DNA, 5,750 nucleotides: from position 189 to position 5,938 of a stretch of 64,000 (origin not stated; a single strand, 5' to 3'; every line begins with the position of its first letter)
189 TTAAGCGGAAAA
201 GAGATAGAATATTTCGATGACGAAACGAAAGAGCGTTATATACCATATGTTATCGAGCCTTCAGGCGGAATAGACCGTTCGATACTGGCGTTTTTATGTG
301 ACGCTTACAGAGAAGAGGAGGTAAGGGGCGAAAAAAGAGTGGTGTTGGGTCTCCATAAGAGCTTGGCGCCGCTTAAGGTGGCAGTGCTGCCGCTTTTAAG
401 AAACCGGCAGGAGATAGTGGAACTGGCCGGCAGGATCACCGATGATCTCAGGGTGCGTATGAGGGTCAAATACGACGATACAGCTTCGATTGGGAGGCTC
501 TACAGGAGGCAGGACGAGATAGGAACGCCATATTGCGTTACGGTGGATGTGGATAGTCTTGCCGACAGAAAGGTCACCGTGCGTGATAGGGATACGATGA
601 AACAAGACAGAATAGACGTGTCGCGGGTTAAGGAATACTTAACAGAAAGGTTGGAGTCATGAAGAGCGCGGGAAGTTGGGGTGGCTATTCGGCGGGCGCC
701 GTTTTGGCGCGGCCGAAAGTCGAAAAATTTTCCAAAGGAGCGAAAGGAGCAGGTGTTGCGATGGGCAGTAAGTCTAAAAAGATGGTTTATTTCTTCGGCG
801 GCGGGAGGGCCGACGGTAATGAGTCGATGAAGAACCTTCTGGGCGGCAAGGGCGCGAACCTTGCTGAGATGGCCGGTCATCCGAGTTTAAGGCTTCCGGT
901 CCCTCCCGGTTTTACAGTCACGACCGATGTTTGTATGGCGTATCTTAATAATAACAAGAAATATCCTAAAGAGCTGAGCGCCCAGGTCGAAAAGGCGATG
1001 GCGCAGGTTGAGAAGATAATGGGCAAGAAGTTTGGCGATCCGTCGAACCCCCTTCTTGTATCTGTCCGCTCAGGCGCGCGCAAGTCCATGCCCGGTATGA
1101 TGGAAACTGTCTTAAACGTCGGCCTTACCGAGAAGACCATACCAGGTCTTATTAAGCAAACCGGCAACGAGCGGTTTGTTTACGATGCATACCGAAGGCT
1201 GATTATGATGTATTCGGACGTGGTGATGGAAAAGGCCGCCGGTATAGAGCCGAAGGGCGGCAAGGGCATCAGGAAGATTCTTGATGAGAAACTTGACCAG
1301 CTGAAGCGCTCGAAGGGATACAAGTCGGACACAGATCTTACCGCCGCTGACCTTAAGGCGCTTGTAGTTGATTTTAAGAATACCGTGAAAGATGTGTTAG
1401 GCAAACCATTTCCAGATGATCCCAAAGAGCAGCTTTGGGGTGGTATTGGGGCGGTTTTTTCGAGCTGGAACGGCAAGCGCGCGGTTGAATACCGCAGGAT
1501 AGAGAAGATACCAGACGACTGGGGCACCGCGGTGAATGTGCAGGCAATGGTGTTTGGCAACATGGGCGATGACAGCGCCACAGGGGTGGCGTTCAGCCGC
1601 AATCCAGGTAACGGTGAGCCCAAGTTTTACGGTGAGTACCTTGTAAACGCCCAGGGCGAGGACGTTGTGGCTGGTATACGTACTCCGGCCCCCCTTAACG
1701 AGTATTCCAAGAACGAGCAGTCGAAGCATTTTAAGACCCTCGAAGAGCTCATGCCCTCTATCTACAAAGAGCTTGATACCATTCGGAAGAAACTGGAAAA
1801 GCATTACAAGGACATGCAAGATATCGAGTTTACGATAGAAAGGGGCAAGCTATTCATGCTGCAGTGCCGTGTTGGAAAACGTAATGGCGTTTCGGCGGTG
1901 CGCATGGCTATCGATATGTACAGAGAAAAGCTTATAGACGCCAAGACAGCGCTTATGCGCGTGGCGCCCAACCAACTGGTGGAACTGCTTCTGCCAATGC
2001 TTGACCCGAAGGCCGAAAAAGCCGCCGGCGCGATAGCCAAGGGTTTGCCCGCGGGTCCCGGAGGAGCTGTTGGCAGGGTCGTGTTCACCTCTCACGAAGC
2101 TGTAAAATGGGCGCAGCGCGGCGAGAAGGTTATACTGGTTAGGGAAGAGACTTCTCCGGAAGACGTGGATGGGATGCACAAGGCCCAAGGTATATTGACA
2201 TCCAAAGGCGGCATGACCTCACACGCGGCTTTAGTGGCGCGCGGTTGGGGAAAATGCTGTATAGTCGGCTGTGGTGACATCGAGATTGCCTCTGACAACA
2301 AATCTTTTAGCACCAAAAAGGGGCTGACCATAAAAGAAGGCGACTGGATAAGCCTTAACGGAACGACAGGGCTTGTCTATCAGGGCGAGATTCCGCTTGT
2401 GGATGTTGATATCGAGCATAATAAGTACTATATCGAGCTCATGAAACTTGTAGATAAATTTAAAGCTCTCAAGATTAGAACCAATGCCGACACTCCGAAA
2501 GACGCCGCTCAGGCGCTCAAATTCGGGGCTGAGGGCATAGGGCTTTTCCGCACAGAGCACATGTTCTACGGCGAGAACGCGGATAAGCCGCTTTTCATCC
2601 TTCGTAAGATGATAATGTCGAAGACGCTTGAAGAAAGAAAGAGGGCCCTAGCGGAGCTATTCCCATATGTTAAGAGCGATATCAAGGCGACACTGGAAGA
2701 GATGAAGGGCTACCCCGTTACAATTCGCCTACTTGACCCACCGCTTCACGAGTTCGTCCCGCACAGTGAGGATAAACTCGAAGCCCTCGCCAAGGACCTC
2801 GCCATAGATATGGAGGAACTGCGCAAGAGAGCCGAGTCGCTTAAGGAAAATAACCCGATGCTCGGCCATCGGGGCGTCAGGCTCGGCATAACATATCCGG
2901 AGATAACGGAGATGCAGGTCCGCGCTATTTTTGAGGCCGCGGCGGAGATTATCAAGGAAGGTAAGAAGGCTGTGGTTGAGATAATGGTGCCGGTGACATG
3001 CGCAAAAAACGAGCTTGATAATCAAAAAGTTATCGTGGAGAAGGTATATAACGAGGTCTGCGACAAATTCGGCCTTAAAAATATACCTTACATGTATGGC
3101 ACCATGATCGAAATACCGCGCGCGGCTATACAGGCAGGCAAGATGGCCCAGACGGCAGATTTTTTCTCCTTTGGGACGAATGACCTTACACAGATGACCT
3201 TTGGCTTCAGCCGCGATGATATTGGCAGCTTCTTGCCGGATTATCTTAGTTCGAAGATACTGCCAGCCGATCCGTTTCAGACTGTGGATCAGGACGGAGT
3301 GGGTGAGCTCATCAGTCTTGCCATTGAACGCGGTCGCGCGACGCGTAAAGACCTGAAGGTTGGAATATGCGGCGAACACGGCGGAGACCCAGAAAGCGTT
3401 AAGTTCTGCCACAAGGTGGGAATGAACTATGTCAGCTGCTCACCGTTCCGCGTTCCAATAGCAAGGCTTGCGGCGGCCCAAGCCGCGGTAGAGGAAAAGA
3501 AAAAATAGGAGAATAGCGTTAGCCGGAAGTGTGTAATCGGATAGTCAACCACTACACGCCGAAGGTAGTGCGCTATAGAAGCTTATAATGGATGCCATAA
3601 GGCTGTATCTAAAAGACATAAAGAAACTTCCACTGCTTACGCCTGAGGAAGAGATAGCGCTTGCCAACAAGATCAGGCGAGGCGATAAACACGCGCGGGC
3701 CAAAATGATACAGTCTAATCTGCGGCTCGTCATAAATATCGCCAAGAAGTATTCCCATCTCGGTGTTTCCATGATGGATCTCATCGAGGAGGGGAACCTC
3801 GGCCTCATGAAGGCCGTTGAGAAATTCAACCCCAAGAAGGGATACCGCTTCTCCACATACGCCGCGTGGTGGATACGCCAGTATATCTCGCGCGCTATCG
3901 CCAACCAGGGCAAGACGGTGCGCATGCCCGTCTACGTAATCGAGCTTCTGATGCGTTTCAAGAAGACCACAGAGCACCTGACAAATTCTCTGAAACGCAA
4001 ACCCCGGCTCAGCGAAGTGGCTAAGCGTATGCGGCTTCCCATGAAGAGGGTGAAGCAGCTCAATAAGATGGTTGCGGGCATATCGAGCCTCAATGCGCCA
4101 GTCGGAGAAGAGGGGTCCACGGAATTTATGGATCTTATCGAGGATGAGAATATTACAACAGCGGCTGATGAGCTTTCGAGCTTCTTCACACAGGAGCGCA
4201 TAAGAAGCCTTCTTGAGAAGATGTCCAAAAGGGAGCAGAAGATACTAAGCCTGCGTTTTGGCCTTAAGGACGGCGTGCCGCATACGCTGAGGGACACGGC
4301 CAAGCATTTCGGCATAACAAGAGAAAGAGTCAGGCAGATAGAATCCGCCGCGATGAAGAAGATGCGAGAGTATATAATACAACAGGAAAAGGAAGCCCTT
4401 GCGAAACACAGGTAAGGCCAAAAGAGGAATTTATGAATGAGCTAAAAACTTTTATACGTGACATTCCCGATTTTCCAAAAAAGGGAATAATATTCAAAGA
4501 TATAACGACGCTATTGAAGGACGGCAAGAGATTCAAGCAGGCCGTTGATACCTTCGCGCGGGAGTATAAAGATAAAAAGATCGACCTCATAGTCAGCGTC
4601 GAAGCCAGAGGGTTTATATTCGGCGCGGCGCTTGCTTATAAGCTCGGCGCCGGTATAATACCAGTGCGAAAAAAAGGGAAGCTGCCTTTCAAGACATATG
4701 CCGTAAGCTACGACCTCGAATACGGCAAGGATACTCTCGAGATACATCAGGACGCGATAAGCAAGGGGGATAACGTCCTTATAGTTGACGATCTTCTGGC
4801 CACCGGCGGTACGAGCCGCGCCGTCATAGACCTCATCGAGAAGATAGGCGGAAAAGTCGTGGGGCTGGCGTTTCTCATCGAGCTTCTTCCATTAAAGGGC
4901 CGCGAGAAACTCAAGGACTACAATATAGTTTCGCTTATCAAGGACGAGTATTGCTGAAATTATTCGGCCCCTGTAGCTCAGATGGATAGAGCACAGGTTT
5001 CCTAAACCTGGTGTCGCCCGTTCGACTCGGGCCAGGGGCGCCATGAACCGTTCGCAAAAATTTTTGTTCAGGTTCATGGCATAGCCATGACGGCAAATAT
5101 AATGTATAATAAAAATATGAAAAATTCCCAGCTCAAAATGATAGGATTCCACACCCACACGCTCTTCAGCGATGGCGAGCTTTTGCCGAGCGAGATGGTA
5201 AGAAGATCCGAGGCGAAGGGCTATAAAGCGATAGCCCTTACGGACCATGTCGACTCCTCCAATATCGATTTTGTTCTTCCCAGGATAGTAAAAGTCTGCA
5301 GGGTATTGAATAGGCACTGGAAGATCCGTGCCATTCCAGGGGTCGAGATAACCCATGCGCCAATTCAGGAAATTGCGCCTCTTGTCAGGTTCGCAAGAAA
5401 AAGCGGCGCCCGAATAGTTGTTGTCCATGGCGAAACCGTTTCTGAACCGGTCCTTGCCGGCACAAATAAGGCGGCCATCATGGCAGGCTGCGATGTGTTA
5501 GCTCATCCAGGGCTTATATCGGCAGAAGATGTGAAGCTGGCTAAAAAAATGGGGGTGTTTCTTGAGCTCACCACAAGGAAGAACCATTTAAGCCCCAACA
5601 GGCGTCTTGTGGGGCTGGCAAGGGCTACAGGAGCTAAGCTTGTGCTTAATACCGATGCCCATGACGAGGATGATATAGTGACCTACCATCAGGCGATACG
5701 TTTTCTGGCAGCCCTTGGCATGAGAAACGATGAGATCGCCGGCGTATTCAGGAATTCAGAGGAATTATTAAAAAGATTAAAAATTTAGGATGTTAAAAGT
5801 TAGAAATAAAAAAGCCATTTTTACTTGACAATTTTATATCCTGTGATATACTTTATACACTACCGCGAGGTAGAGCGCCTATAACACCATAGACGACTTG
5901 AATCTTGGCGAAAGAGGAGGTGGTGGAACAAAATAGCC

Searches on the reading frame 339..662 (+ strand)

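Call 72: search_protein_families(library=pfam, proteins=[window:339-662:+], max_evalue=0.001)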
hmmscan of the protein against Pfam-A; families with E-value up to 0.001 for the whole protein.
window:339-662:+ (107 aa): 1 family
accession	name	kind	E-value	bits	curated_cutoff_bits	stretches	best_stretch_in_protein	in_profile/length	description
PF03129.25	HGTP_anticodon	-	1e-19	70.9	21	1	13-103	1-93/94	Anticodon binding domain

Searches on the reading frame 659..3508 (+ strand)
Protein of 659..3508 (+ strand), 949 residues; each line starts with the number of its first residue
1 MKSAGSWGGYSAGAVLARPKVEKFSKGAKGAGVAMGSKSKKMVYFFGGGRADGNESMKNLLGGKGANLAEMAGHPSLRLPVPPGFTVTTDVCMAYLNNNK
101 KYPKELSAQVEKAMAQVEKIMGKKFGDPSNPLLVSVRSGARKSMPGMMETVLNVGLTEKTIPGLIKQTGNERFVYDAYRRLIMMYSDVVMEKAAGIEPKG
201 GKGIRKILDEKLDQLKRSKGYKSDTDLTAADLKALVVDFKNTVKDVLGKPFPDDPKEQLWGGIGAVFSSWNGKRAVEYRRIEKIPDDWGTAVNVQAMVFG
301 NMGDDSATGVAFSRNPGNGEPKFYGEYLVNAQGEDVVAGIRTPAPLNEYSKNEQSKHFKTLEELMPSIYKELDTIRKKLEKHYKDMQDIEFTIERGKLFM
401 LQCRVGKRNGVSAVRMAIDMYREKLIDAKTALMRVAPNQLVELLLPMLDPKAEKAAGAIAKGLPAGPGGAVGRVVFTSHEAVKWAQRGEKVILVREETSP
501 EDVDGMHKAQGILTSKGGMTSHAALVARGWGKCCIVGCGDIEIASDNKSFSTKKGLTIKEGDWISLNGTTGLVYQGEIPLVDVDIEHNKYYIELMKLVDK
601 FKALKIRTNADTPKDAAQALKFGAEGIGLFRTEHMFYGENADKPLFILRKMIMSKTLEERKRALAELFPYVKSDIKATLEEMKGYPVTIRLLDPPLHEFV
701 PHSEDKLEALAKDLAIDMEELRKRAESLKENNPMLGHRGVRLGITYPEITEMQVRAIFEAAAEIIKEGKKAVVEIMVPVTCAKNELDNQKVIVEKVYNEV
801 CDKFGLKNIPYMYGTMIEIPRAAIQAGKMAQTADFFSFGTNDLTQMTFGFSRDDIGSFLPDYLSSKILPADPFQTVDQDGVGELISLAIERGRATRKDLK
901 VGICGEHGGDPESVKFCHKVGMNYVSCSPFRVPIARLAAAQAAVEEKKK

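Call 8: search_protein_families(library=pfam, proteins=[window:659-3508:+], max_evalue=0.001)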
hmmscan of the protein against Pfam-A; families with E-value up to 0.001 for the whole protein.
window:659-3508:+ (949 aa): 3 families
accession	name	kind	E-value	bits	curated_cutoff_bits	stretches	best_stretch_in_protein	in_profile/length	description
PF02896.24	PEP-utilizers_C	-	1.1e-80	271.3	22.8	1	591-943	7-292/293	PEP-utilising enzyme, PEP-binding domain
PF01326.24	PPDK_N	-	1e-56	193.1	27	2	104-424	75-327/328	Pyruvate phosphate dikinase, AMP/ATP-binding domain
PF00391.29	PEP-utilizers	-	1.5e-25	89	23.1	1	489-571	3-72/72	PEP-utilising enzyme, mobile domain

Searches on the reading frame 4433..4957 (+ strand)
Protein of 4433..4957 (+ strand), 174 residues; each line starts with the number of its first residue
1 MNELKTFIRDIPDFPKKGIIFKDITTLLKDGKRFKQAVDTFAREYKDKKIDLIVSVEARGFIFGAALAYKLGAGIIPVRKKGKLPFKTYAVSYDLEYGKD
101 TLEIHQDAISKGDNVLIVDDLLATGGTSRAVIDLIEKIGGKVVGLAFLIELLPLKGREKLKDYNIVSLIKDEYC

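Call 8: search_protein_families(library=pfam, proteins=[window:4433-4957:+], max_evalue=0.001)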
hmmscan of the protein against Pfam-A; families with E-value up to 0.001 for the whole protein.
window:4433-4957:+ (174 aa): 1 family
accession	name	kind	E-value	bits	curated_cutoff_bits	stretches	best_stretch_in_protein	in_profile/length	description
PF00156.33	Pribosyltran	-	2.1e-18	66.6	26.3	1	28-162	5-133/158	Phosphoribosyl transferase domain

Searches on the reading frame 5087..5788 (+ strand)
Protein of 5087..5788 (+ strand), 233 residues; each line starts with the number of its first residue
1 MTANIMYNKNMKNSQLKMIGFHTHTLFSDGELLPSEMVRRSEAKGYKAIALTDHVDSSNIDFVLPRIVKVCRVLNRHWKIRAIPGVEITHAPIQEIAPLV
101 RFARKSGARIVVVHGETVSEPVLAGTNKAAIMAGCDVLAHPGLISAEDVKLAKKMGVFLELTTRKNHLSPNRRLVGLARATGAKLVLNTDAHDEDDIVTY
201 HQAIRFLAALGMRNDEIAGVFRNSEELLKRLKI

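Call 8: search_protein_families(library=pfam, proteins=[window:5087-5788:+], max_evalue=0.001)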
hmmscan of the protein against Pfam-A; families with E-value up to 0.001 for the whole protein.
window:5087-5788:+ (233 aa): 2 families
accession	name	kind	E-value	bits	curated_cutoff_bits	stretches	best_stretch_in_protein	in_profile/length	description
PF02811.25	PHP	-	1.3e-09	39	26.4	1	21-103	2-79/164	PHP domain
PF01876.22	RNase_P_p30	-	0.00032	20.6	35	0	31-216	12-206/214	RNase P subunit p30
